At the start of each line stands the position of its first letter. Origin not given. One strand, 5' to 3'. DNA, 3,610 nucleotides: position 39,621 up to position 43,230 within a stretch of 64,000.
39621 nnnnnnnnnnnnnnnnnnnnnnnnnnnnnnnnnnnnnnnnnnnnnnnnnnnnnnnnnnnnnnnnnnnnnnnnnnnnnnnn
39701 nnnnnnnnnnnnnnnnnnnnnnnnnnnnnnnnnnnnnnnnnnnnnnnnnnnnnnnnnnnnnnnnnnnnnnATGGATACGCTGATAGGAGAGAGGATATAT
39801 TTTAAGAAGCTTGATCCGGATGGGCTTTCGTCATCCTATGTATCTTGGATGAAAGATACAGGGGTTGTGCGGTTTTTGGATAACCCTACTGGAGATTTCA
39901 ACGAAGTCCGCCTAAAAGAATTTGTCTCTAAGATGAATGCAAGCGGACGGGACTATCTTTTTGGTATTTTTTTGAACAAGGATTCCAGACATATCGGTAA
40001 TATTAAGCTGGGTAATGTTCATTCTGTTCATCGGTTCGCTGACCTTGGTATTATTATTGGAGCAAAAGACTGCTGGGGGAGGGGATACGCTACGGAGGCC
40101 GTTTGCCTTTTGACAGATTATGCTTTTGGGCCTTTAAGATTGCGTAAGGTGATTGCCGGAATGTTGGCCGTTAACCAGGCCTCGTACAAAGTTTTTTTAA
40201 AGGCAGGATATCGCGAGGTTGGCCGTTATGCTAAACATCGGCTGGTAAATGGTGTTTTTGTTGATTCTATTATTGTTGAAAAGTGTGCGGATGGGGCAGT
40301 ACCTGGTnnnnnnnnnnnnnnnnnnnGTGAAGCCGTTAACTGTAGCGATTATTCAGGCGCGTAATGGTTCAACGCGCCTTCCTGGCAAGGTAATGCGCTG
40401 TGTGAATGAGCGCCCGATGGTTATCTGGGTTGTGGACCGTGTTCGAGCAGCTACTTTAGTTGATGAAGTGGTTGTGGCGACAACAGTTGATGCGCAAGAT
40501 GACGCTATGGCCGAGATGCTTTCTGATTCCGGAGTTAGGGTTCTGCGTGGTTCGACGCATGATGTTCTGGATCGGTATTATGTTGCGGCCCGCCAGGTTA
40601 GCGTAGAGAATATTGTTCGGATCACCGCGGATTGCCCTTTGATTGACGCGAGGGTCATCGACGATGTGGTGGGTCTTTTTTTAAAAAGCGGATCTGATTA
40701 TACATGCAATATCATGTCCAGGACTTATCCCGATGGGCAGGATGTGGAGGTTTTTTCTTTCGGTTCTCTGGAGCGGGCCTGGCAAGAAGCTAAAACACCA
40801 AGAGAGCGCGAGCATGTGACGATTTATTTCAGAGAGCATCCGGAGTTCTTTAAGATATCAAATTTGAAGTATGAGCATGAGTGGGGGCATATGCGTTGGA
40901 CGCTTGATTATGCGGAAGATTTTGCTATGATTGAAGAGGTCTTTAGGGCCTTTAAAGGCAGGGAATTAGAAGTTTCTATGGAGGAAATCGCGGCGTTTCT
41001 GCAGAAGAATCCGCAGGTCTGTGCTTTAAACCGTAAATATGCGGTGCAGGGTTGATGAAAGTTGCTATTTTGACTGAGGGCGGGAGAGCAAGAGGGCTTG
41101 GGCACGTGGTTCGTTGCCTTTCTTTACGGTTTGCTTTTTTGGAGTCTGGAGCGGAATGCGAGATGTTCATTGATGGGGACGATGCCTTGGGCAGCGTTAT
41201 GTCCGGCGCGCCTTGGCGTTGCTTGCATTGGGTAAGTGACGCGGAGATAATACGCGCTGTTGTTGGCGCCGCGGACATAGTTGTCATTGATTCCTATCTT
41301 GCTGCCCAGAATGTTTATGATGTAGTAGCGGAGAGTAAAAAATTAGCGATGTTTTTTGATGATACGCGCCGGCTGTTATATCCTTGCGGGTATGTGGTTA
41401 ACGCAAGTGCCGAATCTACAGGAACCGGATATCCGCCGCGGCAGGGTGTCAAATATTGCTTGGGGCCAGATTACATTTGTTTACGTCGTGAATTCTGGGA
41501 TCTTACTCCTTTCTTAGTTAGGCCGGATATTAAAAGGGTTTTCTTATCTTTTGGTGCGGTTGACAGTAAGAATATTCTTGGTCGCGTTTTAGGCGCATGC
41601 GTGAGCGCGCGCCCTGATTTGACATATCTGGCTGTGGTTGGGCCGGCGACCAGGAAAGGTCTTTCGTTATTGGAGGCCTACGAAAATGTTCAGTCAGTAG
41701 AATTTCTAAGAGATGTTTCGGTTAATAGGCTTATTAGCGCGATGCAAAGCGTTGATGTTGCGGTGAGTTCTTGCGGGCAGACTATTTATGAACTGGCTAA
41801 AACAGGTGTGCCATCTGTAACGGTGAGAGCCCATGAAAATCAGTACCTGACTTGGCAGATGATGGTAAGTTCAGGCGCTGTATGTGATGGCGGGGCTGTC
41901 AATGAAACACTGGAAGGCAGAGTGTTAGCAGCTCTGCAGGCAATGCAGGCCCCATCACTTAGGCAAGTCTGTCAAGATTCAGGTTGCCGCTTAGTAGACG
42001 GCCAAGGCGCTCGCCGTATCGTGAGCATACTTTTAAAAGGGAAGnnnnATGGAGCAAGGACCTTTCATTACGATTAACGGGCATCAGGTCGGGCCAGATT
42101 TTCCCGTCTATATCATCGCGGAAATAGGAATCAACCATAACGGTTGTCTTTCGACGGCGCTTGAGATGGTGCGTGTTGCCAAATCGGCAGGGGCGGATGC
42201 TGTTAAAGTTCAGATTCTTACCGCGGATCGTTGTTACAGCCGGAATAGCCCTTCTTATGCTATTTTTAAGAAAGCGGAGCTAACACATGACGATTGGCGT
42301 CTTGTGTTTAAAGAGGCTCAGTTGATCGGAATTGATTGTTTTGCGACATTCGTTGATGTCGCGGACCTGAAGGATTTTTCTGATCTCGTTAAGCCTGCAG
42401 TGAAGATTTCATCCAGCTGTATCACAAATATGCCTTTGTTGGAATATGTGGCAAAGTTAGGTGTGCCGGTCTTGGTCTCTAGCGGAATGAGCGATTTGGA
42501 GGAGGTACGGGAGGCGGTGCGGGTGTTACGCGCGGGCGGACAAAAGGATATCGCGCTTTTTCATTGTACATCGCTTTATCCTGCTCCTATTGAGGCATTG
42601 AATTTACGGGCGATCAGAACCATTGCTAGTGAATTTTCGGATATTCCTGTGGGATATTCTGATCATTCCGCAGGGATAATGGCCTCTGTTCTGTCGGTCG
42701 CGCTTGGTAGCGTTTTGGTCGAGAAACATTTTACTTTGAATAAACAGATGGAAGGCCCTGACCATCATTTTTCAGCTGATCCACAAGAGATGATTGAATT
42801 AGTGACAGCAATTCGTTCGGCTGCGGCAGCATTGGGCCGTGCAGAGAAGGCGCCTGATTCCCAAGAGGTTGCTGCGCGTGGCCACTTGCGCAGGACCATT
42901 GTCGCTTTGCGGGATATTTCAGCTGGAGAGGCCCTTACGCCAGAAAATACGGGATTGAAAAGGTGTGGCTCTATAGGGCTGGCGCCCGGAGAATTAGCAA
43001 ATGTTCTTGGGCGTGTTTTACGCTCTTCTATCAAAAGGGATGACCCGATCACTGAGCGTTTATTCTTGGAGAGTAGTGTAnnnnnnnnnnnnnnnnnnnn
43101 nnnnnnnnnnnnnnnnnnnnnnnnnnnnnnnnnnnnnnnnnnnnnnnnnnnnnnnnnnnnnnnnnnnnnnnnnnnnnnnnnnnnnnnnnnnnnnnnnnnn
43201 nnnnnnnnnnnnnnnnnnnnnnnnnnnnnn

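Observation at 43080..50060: Tailoring set next to the nonulosonate genes: ATP-grasp, LmbE-type deacetylase, second GNAT, AsnB-type amidotransferase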

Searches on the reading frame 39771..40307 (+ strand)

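Call 4: search_protein_families(library=pfam, proteins=[window:39771-40307:+])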
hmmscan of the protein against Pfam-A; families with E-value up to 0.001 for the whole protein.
window:39771-40307:+ (179 aa): 4 families
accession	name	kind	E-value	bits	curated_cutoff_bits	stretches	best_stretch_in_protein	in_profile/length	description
PF13302.13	Acetyltransf_3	-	1.7e-21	77.8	25.4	1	8-148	1-138/138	Acetyltransferase (GNAT) domain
PF00583.31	Acetyltransf_1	-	0.00016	22.4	20.7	1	56-147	25-116/116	Acetyltransferase (GNAT) family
PF13420.13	Acetyltransf_4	-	0.00053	20.5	24.3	1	23-167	12-154/155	Acetyltransferase (GNAT) domain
PF13523.12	Acetyltransf_8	-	0.00062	19.8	27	0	93-152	83-142/145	Acetyltransferase (GNAT) domain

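Call 8: search_protein_families(library=ncbifam, proteins=[window:39771-40307:+], max_evalue=0.001)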
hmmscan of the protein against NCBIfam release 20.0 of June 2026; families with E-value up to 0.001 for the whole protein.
window:39771-40307:+ (179 aa): 6 families
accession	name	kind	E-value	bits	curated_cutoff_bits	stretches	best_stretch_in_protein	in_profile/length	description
NF011709.0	PRK15130.1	equivalog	4.7e-10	39.6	218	1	67-167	61-160/186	spermidine N1-acetyltransferase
NF000485.1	TlmB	exception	8.2e-10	38.4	625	1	8-156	7-150/292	bleomycin family antibiotic N-acetyltransferase TlmB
NF040503.1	resist_ArsN1a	equivalog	2.6e-09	37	170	1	90-171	78-157/159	arsinothricin resistance N-acetyltransferase ArsN1 family A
TIGR03585.1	PseH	equivalog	4.1e-06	27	93.1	1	67-163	55-149/156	UDP-4-amino-4,6-dideoxy-N-acetyl-beta-L-altrosamine N-acetyltransferase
NF000483.1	BlmB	exception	0.00011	21.6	625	1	98-157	100-159/301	bleomycin family antibiotic N-acetyltransferase BlmB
NF008072.0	PRK10809.1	equivalog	0.00072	19.3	190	1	50-169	64-183/194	ribosomal protein S5-alanine N-acetyltransferase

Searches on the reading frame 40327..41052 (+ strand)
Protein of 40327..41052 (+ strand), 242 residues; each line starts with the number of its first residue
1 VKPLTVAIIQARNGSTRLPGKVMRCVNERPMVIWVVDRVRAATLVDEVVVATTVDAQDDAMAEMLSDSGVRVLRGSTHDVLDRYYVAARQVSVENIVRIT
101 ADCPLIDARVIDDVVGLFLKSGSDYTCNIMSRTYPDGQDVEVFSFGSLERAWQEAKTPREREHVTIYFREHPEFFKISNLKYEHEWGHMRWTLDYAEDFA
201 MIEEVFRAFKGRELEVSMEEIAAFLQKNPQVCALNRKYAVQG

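Call 4: search_protein_families(library=pfam, proteins=[window:40327-41052:+])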
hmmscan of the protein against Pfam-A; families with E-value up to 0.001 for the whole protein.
window:40327-41052:+ (242 aa): 2 families
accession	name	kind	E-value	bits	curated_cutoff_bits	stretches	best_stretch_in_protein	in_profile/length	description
PF02348.25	CTP_transf_3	-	2.9e-31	109.4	22.6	1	6-183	1-171/217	Cytidylyltransferase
PF12804.13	NTP_transf_3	-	4e-07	30.8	27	1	21-127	16-120/160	MobA-like NTP transferase domain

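Call 8: search_protein_families(library=ncbifam, proteins=[window:40327-41052:+], max_evalue=0.001)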
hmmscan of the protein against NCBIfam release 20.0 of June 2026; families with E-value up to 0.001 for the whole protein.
window:40327-41052:+ (242 aa): 9 families
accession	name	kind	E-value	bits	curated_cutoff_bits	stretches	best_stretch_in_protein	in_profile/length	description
NF003952.0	PRK05450.1-5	subfamily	4.4e-18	65.3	193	1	5-128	3-125/250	3-deoxy-manno-octulosonate cytidylyltransferase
NF009905.0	PRK13368.1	subfamily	4.9e-18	65.3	255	1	5-131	3-127/243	3-deoxy-manno-octulosonate cytidylyltransferase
NF003950.0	PRK05450.1-3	subfamily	2.2e-12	46.9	234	1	6-121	4-120/248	3-deoxy-manno-octulosonate cytidylyltransferase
NF003948.0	PRK05450.1-1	equivalog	2.6e-11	43.2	281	1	5-124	6-126/248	3-deoxy-manno-octulosonate cytidylyltransferase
TIGR00466.1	kdsB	equivalog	1.2e-10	41.2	155.2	1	6-116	4-114/241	3-deoxy-manno-octulosonate cytidylyltransferase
TIGR03584.1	PseF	equivalog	8.4e-08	32.1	205.7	1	6-127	1-129/222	pseudaminic acid cytidylyltransferase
NF010938.0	PRK14358.1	equivalog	7.5e-05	21.5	500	1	2-126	6-132/481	bifunctional N-acetylglucosamine-1-phosphate uridyltransferase/glucosamine-1-phosphate acetyltransferase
NF010937.0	PRK14357.1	equivalog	0.00024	20.1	658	1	13-136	13-132/448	bifunctional UDP-N-acetylglucosamine diphosphorylase/glucosamine-1-phosphate N-acetyltransferase GlmU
TIGR04321.1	spiroSPASM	subfamily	0.0006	18.6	250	1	76-232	74-226/510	spiro-SPASM protein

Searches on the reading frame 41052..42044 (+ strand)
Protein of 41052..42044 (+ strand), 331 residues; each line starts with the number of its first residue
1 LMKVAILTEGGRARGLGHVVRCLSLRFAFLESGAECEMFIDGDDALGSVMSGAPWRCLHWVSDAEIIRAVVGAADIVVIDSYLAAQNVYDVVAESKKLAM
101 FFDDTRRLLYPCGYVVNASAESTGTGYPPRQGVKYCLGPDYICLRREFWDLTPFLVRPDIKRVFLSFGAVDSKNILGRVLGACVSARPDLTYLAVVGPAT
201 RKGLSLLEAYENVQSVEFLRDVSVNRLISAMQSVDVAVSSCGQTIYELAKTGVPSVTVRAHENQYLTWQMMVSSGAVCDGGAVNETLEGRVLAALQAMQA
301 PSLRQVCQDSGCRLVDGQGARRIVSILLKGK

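Call 4: search_protein_families(library=pfam, proteins=[window:41052-42044:+])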
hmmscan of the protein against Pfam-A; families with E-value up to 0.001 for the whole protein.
window:41052-42044:+ (331 aa): 1 family
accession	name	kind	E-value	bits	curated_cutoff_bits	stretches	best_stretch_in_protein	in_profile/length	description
PF02350.25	Epimerase_2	-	5.6e-06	25.9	30.6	1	180-327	207-346/347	UDP-N-acetylglucosamine 2-epimerase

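Call 8: search_protein_families(library=ncbifam, proteins=[window:41052-42044:+], max_evalue=0.001)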
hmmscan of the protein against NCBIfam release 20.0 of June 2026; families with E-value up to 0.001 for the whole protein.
window:41052-42044:+ (331 aa): 1 family
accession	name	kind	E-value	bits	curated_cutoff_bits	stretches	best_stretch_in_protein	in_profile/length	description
TIGR03590.1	PseG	equivalog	4.4e-29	102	153.55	1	2-267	1-276/280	UDP-2,4-diacetamido-2,4,6-trideoxy-beta-L-altropyranose hydrolase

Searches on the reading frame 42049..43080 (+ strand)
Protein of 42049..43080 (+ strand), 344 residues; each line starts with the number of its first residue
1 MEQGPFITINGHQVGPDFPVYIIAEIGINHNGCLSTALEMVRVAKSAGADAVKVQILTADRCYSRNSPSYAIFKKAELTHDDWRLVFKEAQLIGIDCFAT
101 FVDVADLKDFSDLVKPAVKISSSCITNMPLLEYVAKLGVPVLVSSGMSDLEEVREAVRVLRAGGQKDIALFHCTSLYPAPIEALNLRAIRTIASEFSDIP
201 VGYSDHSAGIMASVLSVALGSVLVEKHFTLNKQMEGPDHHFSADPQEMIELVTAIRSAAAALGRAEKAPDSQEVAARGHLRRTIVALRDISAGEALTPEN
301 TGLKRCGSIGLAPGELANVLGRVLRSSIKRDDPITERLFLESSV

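Call 4: search_protein_families(library=pfam, proteins=[window:42049-43080:+])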
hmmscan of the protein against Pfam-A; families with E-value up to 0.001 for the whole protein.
window:42049-43080:+ (344 aa): 2 families
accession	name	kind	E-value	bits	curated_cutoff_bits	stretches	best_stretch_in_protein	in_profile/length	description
PF03102.20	NeuB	-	2e-71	240.7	22.1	1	40-267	1-241/241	NeuB family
PF08666.17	SAF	-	1.4e-09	38.8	21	1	282-336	2-59/63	SAF domain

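Call 8: search_protein_families(library=ncbifam, proteins=[window:42049-43080:+], max_evalue=0.001)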
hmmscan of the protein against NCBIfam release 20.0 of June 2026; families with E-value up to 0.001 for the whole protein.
window:42049-43080:+ (344 aa): 4 families
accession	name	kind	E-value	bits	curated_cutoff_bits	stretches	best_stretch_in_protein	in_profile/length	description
TIGR03569.1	NeuB_NnaB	equivalog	3.3e-89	299.2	399.65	1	20-333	1-328/329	N-acetylneuraminate synthase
TIGR03586.1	PseI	equivalog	2.6e-76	257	340.25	1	20-334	2-327/327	pseudaminic acid synthase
TIGR01361.1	DAHP_synth_Bsub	equivalog_domain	0.00028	20.3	267.75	1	80-248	75-245/260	3-deoxy-7-phosphoheptulonate synthase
TIGR03177.1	pilus_cpaB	equivalog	0.00068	19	71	0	251-339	4-98/262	Flp pilus assembly protein CpaB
